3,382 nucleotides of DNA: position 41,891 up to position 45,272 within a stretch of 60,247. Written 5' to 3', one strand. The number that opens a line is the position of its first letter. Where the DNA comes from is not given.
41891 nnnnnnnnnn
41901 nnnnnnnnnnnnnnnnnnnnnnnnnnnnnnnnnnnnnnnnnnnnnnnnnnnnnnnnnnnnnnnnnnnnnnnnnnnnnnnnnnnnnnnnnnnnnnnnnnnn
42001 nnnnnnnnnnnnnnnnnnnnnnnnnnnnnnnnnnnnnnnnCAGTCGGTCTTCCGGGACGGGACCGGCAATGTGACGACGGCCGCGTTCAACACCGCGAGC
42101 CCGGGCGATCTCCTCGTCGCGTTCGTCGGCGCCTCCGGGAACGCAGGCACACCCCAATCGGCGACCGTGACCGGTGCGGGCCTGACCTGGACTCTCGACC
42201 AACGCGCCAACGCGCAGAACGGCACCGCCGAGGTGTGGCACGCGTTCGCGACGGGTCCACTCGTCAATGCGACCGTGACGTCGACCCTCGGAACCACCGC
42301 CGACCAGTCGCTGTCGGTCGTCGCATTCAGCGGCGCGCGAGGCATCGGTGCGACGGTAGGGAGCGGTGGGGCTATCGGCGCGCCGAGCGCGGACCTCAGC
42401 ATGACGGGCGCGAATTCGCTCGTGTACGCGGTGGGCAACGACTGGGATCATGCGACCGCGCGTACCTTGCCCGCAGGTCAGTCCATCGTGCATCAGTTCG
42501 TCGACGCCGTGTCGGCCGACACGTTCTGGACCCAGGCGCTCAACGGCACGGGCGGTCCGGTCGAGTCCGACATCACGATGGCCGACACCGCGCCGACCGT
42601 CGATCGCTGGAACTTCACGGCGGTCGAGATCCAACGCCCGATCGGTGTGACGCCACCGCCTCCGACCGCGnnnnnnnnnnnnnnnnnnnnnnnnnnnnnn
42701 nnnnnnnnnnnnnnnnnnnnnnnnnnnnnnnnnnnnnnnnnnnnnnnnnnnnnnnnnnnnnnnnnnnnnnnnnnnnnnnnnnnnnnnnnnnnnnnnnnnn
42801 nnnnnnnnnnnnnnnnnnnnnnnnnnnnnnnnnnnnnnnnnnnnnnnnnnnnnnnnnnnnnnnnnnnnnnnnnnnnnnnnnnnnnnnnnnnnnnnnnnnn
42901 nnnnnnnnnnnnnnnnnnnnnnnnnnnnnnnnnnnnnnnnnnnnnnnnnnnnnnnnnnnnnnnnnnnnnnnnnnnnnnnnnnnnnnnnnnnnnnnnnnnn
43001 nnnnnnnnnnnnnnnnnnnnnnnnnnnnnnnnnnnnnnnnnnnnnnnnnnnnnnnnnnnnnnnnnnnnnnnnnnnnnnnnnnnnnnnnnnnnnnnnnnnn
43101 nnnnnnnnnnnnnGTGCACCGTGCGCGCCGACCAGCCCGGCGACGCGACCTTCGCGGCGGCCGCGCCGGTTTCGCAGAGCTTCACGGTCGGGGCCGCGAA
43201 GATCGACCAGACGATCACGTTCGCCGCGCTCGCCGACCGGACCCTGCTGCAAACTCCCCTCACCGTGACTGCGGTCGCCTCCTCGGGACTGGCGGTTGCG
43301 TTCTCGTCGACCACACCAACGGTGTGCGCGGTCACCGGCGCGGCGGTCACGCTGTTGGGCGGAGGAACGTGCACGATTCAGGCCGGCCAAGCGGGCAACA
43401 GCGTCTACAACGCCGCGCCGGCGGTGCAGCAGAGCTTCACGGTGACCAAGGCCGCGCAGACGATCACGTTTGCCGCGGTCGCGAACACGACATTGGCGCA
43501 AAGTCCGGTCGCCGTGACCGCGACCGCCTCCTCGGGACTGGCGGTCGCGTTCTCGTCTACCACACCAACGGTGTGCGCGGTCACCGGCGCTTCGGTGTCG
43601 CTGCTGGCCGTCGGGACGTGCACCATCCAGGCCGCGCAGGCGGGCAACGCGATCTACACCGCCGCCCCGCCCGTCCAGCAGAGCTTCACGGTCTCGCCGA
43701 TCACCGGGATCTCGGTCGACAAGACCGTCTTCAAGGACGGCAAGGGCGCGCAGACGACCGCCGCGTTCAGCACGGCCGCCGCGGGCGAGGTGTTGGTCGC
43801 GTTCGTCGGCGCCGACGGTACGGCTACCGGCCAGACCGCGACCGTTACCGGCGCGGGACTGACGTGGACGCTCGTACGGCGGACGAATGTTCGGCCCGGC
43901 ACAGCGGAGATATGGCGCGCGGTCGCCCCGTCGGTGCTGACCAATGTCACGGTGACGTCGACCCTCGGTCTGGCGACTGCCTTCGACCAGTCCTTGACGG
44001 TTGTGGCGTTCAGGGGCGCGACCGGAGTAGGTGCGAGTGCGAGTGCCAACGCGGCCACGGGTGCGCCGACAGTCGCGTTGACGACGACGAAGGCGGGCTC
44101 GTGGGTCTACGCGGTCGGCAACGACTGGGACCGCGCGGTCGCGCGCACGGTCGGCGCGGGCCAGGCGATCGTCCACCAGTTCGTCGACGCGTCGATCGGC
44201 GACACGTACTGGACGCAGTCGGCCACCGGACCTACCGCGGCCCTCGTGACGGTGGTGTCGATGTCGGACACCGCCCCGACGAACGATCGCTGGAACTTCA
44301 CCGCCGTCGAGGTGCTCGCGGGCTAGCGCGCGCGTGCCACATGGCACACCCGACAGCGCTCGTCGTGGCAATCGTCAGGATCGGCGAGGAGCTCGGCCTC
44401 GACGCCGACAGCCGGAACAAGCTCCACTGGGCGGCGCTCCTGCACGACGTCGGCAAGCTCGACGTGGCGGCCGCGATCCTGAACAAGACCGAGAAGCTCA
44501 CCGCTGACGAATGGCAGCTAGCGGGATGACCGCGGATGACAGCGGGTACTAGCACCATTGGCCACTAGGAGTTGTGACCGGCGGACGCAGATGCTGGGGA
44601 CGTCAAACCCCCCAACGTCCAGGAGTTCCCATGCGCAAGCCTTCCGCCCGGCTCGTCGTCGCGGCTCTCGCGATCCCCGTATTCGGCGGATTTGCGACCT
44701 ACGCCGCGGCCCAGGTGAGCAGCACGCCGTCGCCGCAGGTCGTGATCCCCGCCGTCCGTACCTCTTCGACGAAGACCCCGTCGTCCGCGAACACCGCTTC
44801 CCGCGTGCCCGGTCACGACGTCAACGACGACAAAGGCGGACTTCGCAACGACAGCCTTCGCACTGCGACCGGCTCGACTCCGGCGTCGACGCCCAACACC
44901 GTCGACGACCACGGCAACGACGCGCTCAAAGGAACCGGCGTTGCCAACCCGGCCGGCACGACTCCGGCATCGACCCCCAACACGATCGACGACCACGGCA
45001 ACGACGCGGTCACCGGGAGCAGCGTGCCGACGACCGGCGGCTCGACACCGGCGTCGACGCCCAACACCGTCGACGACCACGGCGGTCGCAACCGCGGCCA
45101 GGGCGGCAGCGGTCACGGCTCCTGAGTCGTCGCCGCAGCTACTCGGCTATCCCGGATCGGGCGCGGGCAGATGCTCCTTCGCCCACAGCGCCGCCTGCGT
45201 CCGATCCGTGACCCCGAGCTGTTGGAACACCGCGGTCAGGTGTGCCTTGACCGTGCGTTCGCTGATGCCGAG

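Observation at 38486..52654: Candidate extracellular copper-oxidase locus: two giant multidomain oxidases + DDHG-repeat protein + two-component system + MauE-like protein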

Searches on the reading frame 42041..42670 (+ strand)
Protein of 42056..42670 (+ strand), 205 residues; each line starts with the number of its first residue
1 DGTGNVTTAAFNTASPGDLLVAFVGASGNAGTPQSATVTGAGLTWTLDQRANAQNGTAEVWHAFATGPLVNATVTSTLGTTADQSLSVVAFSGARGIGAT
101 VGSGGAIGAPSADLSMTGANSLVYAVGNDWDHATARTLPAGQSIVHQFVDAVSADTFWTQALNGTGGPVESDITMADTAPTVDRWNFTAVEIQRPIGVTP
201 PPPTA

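Call 19: search_protein_families(library=pfam, proteins=[window:42056-42670:+], max_evalue=10)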
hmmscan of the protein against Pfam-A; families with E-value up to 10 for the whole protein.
window:42056-42670:+ (205 aa): 1 family
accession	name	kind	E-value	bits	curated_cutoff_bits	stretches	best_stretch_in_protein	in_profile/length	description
PF19452.4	DUF5990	-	0.016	15.5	23.2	1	6-47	98-139/140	Family of unknown function (DUF5990)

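Call 39: search_protein_representatives(alignment_id=A1)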
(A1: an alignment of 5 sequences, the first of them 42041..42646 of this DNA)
Query: 5 sequences, 201 profile positions. Proteins with E-value up to 0.001 (for the whole library): 2575; up to 1e-10: 1645; up to 1e-30: 862. The best 150 are listed.
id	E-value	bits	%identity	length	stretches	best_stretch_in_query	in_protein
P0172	2.5e-265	889.2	-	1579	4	1-200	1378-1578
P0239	8.7e-209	704.6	-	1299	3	1-199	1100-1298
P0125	2.2e-196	664.1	-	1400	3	3-200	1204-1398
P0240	6.2e-184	623.5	-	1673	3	4-199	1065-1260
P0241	1.7e-182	618.8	-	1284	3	4-200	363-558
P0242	2.2e-172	585.8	-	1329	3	1-199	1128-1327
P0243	6.8e-172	584.2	-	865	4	6-200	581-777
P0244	4.0e-152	519.7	-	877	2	1-200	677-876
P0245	1.3e-149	511.4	-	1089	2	2-200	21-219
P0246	1.3e-147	504.9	-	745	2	1-201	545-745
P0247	2.9e-146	500.5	-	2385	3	7-200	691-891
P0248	3.1e-144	493.9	-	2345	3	6-199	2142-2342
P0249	1.5e-141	485.2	-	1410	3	8-199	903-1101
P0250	5.9e-139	476.7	-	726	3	8-199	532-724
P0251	3.1e-136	467.8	-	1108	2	3-199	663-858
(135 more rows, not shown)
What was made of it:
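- Checked: A profile search finds 2,575 cluster representatives at E<=1e-3 (call 39).
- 2,575 cluster representatives (call 39).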

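Call 40: predict_structure(alignment_id=A1)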
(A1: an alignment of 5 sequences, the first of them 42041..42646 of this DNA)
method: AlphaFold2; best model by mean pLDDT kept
length: 202 residues; sequences in the alignment: 5
mean_pLDDT: 90.0   pTM: 0.90
mean pLDDT of the five models: 90.0, 69.7, 66.3, 66.0, 65.1
residues with pLDDT >= 90: 131; 70-90: 62; 50-70: 9; < 50: 0
segments of 3 or more residues with pLDDT < 50: none
pLDDT, mean of each block of 10 residues (from residue 1): 90 93 95 76 96 92 96 96 89 94 95 92 92 84 93 87 91 80 85 93 55
secondary structure, 60 per line:
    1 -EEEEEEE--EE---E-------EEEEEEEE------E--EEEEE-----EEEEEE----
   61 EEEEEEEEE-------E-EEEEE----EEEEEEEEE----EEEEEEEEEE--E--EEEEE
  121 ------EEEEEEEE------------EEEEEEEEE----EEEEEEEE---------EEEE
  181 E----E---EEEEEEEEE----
elements in order: E2-8 E24-31 E41-45 E51-56 E61-69 E79-83 E88-96 E101-110 E116-120 E127-134 E147-155 E160-167 E177-181 E190-198

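Call 45: search_protein_families(library=pfam, alignment_id=A3, max_evalue=0.00001)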
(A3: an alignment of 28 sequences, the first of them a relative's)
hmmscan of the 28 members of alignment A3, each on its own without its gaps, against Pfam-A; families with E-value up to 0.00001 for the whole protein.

A. member 1, P0240 (1673 aa): 1 family
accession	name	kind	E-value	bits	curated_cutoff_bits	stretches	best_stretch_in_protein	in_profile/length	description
PF03793.24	PASTA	-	7.4e-96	314.6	23.2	7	1266-1327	2-63/64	PASTA domain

B. families by the number of members that match (of 28 scanned): 51 families (the first 25 are shown)
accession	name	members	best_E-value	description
PF05593.20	RHS_repeat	7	3.1e-105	RHS Repeat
PF13620.12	CarboxypepD_reg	7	1.4e-41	Carboxypeptidase regulatory-like domain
PF17210.9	SdrD_B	6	2.1e-30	SdrD B-like domain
PF13715.12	CarbopepD_reg_2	6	1.9e-28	CarboxypepD_reg-like domain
PF09136.16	Glucodextran_B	6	5.5e-24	Glucodextranase, domain B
PF09430.16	EMC7_beta-sandw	5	6.6e-24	ER membrane protein complex subunit 7, beta-sandwich domain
PF23194.1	NOMO_5th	5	2.3e-21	NOMO fifth transthyretin-like domain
PF17957.7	Big_7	5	4.2e-19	Bacterial Ig domain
PF03793.24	PASTA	4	7.4e-96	PASTA domain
PF01833.30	TIG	4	1.2e-51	IPT/TIG domain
PF22352.2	K319L-like_PKD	4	1.4e-38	K319L-like, PKD domain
PF00041.27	fn3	4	6e-37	Fibronectin type III domain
PF17802.7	SpaA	4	1.9e-21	Prealbumin-like fold domain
PF19190.6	BACON_2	4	2e-18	Viral BACON domain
PF22902.2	NOMO1-like_9th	4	1.3e-16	BOS complex subunit NOMO1-like, beta sandwich domain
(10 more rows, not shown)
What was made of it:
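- The module is also fused to unrelated proteins such as RHS and PASTA (call 45). The module is also found on RHS-type and glycan-binding multidomain proteins (call 45).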

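Call 46: fold_search(model_id=the predicted structure, library=pdb)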
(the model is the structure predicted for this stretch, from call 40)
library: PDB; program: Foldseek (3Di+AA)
matches with E <= 10: 366; with E <= 0.001: 0
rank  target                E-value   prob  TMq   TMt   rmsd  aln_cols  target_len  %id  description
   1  6q5u_B                2.3e-02  0.60  0.33  0.20  15.6       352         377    8  High resolution electron cryo-microscopy structure of the bacteriophage PR772 (released 2019-06-19)
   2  3fcs_C                4.2e-02  0.33  0.25  0.07  27.0       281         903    8  Structure of complete ectodomain of integrin aIIBb3 (released 2009-01-20)
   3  1hqn_A                7.8e-02  0.28  0.28  0.18  15.3       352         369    7  THE SELENOMETHIONINE DERIVATIVE OF P3, THE MAJOR COAT PROTEIN OF THE LIPID-CONTAINING BACTERIOPHAGE PRD1. (released 2001-01-17)
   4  6q5u_G                8.6e-02  0.28  0.29  0.18  16.0       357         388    8  High resolution electron cryo-microscopy structure of the bacteriophage PR772 (released 2019-06-19)
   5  9ev7_C                1.1e-01  0.21  0.29  0.16  21.2       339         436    9  3DFlex refinement of the CryoEM structure of DeCLIC nanodisc with 10mM EDTA in asym state (released 2025-04-09)
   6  6q5u_E                1.3e-01  0.25  0.32  0.20  16.0       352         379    8  High resolution electron cryo-microscopy structure of the bacteriophage PR772 (released 2019-06-19)
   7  6q5u_D                1.3e-01  0.23  0.29  0.18  16.4       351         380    8  High resolution electron cryo-microscopy structure of the bacteriophage PR772 (released 2019-06-19)
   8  1w8x_J                1.4e-01  0.21  0.28  0.18  16.4       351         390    6  Structural analysis of PRD1 (released 2004-11-11)
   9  1hqn_B                1.4e-01  0.15  0.25  0.17  17.3       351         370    7  THE SELENOMETHIONINE DERIVATIVE OF P3, THE MAJOR COAT PROTEIN OF THE LIPID-CONTAINING BACTERIOPHAGE PRD1. (released 2001-01-17)
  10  1gw7_D                1.5e-01  0.08  0.19  0.13  17.7       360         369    6  QUASI-ATOMIC RESOLUTION MODEL OF BACTERIOPHAGE PRD1 CAPSID, OBTAINED BY COMBINED CRYO-EM AND X-RAY CRYSTALLOGRAPHY. (released 2002-03-13)
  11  1gw8_D                1.5e-01  0.08  0.19  0.13  17.7       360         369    6  quasi-atomic resolution model of bacteriophage PRD1 sus607 mutant, obtained by combined cryo-EM and X-ray crystallogra (released 2002-03-15)
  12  1gw8_A                1.5e-01  0.08  0.20  0.13  17.8       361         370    6  quasi-atomic resolution model of bacteriophage PRD1 sus607 mutant, obtained by combined cryo-EM and X-ray crystallogra (released 2002-03-15)
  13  1w8x_G                1.6e-01  0.08  0.20  0.13  17.3       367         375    5  Structural analysis of PRD1 (released 2004-11-11)
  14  1w8x_A                1.9e-01  0.18  0.27  0.17  16.9       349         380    6  Structural analysis of PRD1 (released 2004-11-11)
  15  1w8x_L                2.2e-01  0.21  0.29  0.18  13.7       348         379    6  Structural analysis of PRD1 (released 2004-11-11)
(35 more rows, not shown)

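Call 59: search_protein_families(library=ncbifam, proteins=[window:42041-42646:+], max_evalue=0.001)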
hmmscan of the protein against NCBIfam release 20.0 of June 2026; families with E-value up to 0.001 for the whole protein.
window:42041-42646:+ (202 aa): 0 families

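Call 69: predict_structure(alignment_id=A4)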
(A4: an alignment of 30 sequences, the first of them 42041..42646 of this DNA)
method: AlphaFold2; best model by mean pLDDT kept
length: 202 residues; sequences in the alignment: 30
mean_pLDDT: 95.9   pTM: 0.93
mean pLDDT of the five models: 95.9, 95.8, 95.8, 95.4, 94.9
residues with pLDDT >= 90: 188; 70-90: 13; 50-70: 1; < 50: 0
segments of 3 or more residues with pLDDT < 50: none
pLDDT, mean of each block of 10 residues (from residue 1): 97 97 98 93 98 97 98 98 97 97 98 96 96 94 97 95 96 89 93 97 75
secondary structure, 60 per line:
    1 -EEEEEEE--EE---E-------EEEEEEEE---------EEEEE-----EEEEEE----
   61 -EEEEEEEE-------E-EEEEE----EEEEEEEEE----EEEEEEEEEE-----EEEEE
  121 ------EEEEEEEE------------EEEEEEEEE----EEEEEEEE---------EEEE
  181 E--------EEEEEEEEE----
elements in order: E2-8 E24-31 E41-45 E51-56 E62-69 E79-83 E88-96 E101-110 E116-120 E127-134 E147-155 E160-167 E177-181 E190-198
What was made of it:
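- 42044..42670 (+): Shared beta-module, copy 2 of A. AlphaFold2 model with pLDDT 95.9 (call 69).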

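Call 72: fold_search(model_id=the predicted structure, library=pdb)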
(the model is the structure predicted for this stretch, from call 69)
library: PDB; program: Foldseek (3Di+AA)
matches with E <= 10: 420; with E <= 0.001: 0
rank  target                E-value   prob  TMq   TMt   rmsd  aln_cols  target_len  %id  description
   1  9ev7_C                1.5e-02  0.41  0.29  0.16  22.6       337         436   10  3DFlex refinement of the CryoEM structure of DeCLIC nanodisc with 10mM EDTA in asym state (released 2025-04-09)
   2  6g45_A                1.9e-02  0.23  0.23  0.12  15.9       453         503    7  Crystal structure of mavirus major capsid protein (released 2018-07-04)
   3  6g43_A                2.1e-02  0.21  0.23  0.12  16.0       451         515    7  Crystal structure of SeMet-labeled mavirus major capsid protein lacking the C-terminal domain (released 2018-07-04)
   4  1hqn_A                3.1e-02  0.35  0.27  0.18  13.8       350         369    5  THE SELENOMETHIONINE DERIVATIVE OF P3, THE MAJOR COAT PROTEIN OF THE LIPID-CONTAINING BACTERIOPHAGE PRD1. (released 2001-01-17)
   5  1w8x_J                5.3e-02  0.30  0.29  0.18  13.6       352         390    5  Structural analysis of PRD1 (released 2004-11-11)
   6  6q5u_C                5.6e-02  0.28  0.27  0.17  14.1       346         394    6  High resolution electron cryo-microscopy structure of the bacteriophage PR772 (released 2019-06-19)
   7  1w8x_G                6.6e-02  0.23  0.28  0.18  14.0       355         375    6  Structural analysis of PRD1 (released 2004-11-11)
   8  1w8x_A                7.4e-02  0.25  0.29  0.18  13.9       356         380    5  Structural analysis of PRD1 (released 2004-11-11)
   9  6q5u_E                7.4e-02  0.20  0.26  0.17  15.2       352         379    6  High resolution electron cryo-microscopy structure of the bacteriophage PR772 (released 2019-06-19)
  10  6q5u_D                7.8e-02  0.30  0.30  0.19  13.8       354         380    5  High resolution electron cryo-microscopy structure of the bacteriophage PR772 (released 2019-06-19)
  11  7ook_A                7.8e-02  0.28  0.29  0.19  13.6       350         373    5  Bacteriophage PRD1 Major Capsid Protein P3 in complex with CPZ (released 2022-06-08)
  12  8ic8_H                9.1e-02  0.23  0.28  0.19  12.1       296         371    6  Exo-alpha-D-arabinofuranosidase from Microbacterium arabinogalactanolyticum (released 2023-08-16)
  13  1gw7_D                9.1e-02  0.11  0.21  0.14  15.8       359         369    6  QUASI-ATOMIC RESOLUTION MODEL OF BACTERIOPHAGE PRD1 CAPSID, OBTAINED BY COMBINED CRYO-EM AND X-RAY CRYSTALLOGRAPHY. (released 2002-03-13)
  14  1gw8_D                9.1e-02  0.11  0.21  0.14  15.7       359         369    6  quasi-atomic resolution model of bacteriophage PRD1 sus607 mutant, obtained by combined cryo-EM and X-ray crystallogra (released 2002-03-15)
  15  6g44_C                1.0e-01  0.13  0.23  0.12  15.9       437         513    7  Crystal structure of mavirus major capsid protein lacking the C-terminal domain (released 2018-07-04)
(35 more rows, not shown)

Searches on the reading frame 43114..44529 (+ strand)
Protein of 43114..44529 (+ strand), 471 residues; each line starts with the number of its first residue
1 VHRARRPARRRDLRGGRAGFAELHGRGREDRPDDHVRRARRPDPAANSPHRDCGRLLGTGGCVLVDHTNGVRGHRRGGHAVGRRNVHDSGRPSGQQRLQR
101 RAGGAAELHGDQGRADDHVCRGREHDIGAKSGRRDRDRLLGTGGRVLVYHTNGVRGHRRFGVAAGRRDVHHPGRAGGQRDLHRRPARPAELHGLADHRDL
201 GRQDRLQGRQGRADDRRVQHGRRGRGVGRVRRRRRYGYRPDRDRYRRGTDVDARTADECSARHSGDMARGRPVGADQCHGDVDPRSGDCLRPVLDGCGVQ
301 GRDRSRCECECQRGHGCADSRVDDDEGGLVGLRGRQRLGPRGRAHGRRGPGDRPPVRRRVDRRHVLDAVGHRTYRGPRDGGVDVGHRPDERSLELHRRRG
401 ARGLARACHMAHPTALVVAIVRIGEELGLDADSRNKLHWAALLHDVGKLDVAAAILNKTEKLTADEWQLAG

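Call 7: search_protein_families(library=pfam, proteins=[window:43114-44529:+], max_evalue=0.01)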
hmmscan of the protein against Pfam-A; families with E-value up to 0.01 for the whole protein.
window:43114-44529:+ (471 aa): 2 families
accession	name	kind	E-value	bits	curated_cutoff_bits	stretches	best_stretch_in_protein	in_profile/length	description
PF01966.28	HD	-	0.00015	22.5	22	1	418-459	10-49/116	HD domain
PF13487.12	HD_5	-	0.0045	17.2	27.2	1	419-466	24-74/170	HD domain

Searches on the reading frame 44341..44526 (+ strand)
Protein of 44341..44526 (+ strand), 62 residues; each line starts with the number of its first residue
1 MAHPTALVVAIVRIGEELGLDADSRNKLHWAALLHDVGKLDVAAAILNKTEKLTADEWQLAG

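Call 19: search_protein_families(library=pfam, proteins=[window:44341-44526:+], max_evalue=10)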
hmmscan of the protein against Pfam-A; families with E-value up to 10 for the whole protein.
window:44341-44526:+ (62 aa): 4 families
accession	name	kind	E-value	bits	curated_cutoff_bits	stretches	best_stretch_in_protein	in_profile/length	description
PF01966.28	HD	-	5.4e-06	27.1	22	1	6-51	7-50/116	HD domain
PF13487.12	HD_5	-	0.00016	21.9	27.2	1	11-58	25-75/170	HD domain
PF08668.18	HDOD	-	0.002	18.1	22.9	1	9-54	104-147/196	HDOD domain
PF07328.17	VirD1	-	0.0057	17.1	28.2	1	5-51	49-95/142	T-DNA border endonuclease VirD1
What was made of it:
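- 44341..44529 (+): Remnant of an HD-GYP/Big_9 c-di-GMP phosphodiesterase gene (62 codons). Pfam HD E 5e-6 (call 19).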

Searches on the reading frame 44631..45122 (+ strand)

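Call 19: search_protein_families(library=pfam, proteins=[window:44631-45122:+], max_evalue=10)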
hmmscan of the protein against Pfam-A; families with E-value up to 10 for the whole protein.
window:44631-45122:+ (164 aa): 1 family
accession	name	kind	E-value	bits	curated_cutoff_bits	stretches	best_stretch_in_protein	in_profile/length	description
PF06882.17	DUF1263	-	3.7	8.1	27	1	127-142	24-39/57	Protein of unknown function (DUF1263)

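Call 59: search_protein_families(library=ncbifam, proteins=[window:44631-45122:+], max_evalue=0.001)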
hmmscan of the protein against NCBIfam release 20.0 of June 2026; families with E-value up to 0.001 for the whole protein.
window:44631-45122:+ (164 aa): 0 families
